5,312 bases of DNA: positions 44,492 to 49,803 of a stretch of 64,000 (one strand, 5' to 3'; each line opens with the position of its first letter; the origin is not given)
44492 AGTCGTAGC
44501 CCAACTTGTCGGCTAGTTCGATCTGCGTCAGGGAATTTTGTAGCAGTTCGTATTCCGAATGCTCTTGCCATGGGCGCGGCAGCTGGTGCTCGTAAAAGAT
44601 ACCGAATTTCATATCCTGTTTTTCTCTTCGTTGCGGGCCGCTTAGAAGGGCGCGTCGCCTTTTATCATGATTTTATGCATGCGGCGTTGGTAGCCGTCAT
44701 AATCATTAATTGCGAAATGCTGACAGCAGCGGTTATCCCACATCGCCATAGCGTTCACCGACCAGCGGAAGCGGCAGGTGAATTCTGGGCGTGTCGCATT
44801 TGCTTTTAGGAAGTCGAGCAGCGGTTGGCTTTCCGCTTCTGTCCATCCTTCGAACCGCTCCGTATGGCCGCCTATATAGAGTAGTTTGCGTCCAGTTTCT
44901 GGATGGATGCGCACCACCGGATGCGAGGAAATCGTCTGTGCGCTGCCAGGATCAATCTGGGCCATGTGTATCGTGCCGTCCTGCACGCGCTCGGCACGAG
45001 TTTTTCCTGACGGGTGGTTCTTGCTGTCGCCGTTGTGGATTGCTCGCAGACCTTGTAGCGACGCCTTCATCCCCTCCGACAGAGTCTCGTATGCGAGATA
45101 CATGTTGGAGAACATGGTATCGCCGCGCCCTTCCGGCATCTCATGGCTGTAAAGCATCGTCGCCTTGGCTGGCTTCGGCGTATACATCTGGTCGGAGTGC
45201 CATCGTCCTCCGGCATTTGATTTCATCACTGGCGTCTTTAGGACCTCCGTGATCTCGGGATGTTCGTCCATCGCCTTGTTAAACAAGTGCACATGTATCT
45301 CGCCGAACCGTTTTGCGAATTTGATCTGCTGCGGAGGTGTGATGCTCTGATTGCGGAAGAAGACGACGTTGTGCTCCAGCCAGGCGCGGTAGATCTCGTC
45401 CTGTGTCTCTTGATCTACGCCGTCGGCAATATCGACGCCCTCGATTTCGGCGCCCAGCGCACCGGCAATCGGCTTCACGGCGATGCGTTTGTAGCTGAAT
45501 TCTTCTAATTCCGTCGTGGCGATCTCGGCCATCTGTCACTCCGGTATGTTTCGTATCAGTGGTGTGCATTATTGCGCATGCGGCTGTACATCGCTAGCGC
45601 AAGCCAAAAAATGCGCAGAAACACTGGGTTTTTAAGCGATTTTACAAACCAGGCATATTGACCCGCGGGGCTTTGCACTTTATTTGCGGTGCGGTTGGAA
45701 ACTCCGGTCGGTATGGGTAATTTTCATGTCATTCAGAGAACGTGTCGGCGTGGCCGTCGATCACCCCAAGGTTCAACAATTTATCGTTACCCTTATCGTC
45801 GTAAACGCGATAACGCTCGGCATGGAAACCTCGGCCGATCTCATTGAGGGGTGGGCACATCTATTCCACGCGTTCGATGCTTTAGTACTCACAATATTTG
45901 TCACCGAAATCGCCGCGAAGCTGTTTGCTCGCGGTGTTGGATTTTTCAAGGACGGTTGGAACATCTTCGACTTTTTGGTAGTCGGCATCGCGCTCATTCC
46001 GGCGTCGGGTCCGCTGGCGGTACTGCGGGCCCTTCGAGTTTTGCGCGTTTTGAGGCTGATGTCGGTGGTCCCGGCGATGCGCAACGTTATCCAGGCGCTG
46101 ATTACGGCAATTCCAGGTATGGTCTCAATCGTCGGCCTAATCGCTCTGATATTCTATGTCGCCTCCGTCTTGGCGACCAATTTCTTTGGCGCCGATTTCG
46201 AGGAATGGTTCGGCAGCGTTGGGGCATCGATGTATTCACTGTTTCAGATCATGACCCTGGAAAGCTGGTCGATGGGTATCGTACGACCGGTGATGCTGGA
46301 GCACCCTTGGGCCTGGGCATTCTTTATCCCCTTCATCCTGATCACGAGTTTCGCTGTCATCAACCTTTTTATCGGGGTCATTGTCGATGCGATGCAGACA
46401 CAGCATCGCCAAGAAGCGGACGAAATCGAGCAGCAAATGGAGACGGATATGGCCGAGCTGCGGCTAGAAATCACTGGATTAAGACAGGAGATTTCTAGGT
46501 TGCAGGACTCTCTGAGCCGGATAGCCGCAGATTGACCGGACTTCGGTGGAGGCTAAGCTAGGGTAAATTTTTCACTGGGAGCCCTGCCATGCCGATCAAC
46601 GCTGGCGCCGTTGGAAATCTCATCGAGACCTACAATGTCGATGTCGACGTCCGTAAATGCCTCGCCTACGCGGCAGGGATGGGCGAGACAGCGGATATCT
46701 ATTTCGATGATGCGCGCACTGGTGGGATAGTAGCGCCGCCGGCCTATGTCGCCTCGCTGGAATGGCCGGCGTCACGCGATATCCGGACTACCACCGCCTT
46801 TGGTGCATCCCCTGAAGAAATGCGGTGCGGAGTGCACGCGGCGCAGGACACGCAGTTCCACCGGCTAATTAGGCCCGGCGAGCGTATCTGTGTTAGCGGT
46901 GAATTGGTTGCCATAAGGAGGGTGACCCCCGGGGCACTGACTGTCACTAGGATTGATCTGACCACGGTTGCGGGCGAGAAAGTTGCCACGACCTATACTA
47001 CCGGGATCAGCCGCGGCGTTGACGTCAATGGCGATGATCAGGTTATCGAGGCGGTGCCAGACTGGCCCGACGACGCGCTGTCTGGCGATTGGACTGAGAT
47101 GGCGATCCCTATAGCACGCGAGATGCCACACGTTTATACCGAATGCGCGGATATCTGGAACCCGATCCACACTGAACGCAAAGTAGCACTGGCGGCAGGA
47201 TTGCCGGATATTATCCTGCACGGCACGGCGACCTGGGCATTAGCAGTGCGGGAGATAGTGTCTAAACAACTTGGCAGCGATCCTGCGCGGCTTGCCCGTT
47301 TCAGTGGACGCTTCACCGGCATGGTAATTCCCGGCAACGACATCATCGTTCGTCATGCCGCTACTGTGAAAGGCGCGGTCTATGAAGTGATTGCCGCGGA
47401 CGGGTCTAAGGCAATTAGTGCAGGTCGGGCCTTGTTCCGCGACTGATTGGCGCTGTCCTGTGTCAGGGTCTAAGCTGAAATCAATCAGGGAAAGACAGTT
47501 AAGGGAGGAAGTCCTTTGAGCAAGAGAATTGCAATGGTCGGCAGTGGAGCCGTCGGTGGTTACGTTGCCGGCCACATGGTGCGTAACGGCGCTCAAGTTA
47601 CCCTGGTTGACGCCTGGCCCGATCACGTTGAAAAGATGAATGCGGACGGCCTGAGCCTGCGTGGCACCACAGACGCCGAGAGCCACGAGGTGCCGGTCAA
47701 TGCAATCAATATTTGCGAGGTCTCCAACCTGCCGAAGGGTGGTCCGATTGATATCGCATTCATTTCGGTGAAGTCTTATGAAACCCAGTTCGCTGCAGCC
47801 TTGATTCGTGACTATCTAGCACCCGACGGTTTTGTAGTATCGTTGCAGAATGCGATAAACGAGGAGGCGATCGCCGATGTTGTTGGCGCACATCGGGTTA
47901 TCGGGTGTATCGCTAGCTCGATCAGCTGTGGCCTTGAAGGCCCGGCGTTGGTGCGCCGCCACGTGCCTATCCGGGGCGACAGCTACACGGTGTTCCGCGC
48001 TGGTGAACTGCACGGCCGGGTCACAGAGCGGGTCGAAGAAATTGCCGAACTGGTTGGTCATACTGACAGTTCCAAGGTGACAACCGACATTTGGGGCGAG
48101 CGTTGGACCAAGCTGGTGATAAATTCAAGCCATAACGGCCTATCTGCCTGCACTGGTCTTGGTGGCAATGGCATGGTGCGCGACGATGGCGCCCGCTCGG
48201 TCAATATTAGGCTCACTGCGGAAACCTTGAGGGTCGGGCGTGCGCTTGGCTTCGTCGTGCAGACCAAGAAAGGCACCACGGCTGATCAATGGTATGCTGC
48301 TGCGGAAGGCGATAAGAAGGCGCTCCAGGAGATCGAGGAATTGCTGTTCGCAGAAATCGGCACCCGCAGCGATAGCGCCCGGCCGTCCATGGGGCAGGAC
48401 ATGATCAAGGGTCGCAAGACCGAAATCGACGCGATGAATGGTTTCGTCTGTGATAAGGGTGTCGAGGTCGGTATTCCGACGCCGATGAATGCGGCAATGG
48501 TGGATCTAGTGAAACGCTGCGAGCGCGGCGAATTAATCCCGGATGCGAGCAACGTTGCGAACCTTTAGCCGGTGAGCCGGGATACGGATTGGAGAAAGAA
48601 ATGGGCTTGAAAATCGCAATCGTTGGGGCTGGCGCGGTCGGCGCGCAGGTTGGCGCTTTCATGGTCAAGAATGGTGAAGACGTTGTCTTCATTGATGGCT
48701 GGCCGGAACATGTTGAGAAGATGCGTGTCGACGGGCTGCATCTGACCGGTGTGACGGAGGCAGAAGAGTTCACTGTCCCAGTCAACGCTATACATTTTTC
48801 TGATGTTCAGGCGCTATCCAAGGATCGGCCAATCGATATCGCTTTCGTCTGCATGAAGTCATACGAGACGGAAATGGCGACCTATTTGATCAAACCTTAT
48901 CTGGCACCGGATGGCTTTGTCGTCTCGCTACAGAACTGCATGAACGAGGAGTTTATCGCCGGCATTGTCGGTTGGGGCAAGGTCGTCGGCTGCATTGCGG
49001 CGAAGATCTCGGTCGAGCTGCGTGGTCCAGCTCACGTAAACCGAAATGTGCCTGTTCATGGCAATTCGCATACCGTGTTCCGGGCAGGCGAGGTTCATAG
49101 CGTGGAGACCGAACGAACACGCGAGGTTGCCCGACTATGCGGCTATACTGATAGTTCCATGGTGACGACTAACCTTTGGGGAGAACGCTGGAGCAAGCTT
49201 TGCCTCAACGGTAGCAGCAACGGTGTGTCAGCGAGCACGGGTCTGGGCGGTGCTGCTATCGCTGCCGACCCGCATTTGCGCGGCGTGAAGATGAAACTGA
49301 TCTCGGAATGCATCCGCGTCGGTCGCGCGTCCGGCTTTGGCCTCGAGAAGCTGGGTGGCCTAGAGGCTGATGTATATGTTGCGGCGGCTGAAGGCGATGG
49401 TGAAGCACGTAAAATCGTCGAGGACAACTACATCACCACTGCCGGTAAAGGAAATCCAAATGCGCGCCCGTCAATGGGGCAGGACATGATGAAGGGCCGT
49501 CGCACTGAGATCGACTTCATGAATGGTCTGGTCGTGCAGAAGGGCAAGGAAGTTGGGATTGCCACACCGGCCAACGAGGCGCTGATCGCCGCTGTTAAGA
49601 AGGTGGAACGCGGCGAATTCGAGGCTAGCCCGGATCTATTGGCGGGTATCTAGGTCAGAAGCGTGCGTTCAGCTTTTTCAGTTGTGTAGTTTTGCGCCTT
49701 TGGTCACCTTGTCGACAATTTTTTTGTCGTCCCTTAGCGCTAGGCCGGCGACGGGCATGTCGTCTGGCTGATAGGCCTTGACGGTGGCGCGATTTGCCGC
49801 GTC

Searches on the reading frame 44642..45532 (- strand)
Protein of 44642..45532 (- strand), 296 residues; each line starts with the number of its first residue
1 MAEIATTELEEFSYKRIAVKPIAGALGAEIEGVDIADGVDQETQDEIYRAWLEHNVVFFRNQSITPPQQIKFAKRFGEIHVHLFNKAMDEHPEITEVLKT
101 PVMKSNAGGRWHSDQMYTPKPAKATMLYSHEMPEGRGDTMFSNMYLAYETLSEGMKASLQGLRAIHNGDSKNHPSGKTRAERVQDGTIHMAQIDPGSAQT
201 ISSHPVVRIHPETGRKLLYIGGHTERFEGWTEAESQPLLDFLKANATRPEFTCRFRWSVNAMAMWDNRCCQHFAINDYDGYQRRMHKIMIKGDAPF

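Call 9: search_protein_families(library=pfam, proteins=[window:44642-45532:-])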
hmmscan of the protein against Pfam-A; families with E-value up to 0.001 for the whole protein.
window:44642-45532:- (296 aa): 1 family
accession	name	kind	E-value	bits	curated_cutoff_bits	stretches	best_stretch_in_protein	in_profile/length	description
PF02668.22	TauD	-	7.5e-66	223.2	27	1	19-289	2-267/267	Taurine catabolism dioxygenase TauD, TfdA family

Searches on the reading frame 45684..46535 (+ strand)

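Call 39: search_protein_families(library=pfam, proteins=[window:45684-46535:+])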
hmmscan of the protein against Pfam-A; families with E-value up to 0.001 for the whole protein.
window:45684-46535:+ (283 aa): 2 families
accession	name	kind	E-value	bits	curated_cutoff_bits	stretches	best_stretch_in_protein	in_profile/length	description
PF00520.37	Ion_trans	-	1.6e-42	145.8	25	1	31-244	5-240/241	Ion transport protein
PF08016.18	PKD_channel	-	0.00067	19.6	22.4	0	111-239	100-224/225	Polycystin cation channel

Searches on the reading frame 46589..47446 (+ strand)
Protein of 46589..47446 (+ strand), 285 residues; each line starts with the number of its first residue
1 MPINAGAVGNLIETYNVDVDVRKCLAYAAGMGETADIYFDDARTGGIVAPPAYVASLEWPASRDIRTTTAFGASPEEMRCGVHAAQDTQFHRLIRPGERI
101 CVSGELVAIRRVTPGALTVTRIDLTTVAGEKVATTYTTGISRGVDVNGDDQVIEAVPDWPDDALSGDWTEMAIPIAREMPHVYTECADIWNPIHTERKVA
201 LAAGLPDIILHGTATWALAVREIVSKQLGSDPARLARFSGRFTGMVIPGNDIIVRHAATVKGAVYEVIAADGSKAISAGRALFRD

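Call 39: search_protein_families(library=pfam, proteins=[window:46589-47446:+])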
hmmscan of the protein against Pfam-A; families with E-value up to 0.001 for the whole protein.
window:46589-47446:+ (285 aa): 2 families
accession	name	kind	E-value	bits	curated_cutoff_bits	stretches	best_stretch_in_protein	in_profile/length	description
PF01575.25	MaoC_dehydratas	-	5.3e-15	55.6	27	1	174-264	17-107/123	MaoC like domain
PF13452.11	FAS1_DH_region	-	1.5e-12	48.3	22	1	8-134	3-131/132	FAS1-like, dehydratase domain region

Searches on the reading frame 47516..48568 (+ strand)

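Call 39: search_protein_families(library=pfam, proteins=[window:47516-48568:+])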
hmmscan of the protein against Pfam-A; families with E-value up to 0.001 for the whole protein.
window:47516-48568:+ (350 aa): 4 families
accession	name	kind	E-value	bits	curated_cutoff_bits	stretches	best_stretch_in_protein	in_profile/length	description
PF02558.23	ApbA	-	3.2e-26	92.2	22.2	1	5-148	1-137/150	Ketopantoate reductase PanE/ApbA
PF08546.17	ApbA_C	-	5e-24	85.5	22.7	1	191-334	1-123/125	Ketopantoate reductase PanE/ApbA C terminal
PF03721.20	UDPG_MGDP_dh_N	-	0.0002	21.4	27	1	3-48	1-46/187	UDP-glucose/GDP-mannose dehydrogenase family, NAD binding domain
PF03807.23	F420_oxidored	-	0.00092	20.2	21.6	0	4-112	1-93/94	NADP oxidoreductase coenzyme F420-dependent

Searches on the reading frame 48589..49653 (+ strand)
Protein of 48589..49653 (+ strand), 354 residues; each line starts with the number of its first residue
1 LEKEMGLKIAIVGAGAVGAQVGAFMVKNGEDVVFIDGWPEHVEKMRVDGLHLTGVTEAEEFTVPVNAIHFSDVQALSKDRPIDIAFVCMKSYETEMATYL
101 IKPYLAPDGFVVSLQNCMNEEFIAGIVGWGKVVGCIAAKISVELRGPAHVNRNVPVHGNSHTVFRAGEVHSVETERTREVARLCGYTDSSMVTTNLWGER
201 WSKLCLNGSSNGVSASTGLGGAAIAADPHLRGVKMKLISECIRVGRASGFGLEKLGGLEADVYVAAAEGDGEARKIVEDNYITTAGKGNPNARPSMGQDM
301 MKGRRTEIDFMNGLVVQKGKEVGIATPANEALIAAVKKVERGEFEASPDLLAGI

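Call 39: search_protein_families(library=pfam, proteins=[window:48589-49653:+])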
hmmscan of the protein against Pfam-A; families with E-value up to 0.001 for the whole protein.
window:48589-49653:+ (354 aa): 6 families
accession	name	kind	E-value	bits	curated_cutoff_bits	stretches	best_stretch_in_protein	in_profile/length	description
PF02558.23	ApbA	-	3.7e-26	92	22.2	1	9-153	1-138/150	Ketopantoate reductase PanE/ApbA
PF08546.17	ApbA_C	-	1e-25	90.9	22.7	1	195-340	1-125/125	Ketopantoate reductase PanE/ApbA C terminal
PF03721.20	UDPG_MGDP_dh_N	-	8.3e-05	22.7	27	1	8-53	2-47/187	UDP-glucose/GDP-mannose dehydrogenase family, NAD binding domain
PF02254.24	TrkA_N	-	0.00032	21.4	23.8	0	9-51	1-43/116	TrkA-N domain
PF01408.29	GFO_IDH_MocA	-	0.00045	21.3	24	1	7-92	1-73/120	Oxidoreductase family, NAD-binding Rossmann fold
PF03807.23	F420_oxidored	-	0.00082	20.4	21.6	0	8-116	1-93/94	NADP oxidoreductase coenzyme F420-dependent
